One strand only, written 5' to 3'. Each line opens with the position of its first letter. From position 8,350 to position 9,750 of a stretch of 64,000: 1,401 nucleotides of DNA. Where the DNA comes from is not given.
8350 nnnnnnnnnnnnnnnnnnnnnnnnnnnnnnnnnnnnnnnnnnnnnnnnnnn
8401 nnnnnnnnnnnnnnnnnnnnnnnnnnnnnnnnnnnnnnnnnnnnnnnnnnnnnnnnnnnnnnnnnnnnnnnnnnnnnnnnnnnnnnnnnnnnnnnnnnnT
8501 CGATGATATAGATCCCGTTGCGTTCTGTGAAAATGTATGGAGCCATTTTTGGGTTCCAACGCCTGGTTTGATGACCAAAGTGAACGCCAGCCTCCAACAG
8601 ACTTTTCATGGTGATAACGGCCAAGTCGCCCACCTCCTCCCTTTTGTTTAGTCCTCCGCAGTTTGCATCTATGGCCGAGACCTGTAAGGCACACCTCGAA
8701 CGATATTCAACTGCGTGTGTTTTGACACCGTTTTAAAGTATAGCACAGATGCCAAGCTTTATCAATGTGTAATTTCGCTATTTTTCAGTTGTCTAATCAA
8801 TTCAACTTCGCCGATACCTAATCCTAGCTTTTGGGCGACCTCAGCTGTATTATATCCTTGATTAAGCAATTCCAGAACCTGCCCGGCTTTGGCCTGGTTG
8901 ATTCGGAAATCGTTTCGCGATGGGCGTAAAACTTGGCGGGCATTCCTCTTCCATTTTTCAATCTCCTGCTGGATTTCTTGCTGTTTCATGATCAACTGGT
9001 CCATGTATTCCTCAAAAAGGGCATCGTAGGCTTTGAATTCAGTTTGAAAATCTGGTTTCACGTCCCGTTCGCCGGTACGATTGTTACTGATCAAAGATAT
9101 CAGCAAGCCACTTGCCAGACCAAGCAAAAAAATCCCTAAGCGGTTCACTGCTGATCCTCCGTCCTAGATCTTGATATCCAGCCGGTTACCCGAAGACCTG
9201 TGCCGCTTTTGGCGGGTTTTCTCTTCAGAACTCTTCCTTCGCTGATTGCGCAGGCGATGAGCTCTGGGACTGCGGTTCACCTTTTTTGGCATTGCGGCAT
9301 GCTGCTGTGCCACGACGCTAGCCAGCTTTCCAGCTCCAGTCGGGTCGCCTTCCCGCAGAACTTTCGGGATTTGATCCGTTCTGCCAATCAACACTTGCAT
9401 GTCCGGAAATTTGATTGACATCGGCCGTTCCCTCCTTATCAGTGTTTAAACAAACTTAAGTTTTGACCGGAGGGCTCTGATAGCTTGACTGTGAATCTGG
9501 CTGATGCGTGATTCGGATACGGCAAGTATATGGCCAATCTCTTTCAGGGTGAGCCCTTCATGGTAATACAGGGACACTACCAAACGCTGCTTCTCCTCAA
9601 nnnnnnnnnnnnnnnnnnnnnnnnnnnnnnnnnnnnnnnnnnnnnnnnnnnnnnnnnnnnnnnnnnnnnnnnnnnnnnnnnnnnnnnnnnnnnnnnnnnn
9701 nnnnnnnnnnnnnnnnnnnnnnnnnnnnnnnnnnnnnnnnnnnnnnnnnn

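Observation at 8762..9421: Two uncharacterised small ORFs translationally coupled to the end of the sigD operon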

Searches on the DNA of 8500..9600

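Call 51: search_rna_families(source=window, start=8500, end=9600, threshold=evalue, max_evalue=1)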
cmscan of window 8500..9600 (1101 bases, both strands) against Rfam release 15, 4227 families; matches with E-value up to 1: 0.
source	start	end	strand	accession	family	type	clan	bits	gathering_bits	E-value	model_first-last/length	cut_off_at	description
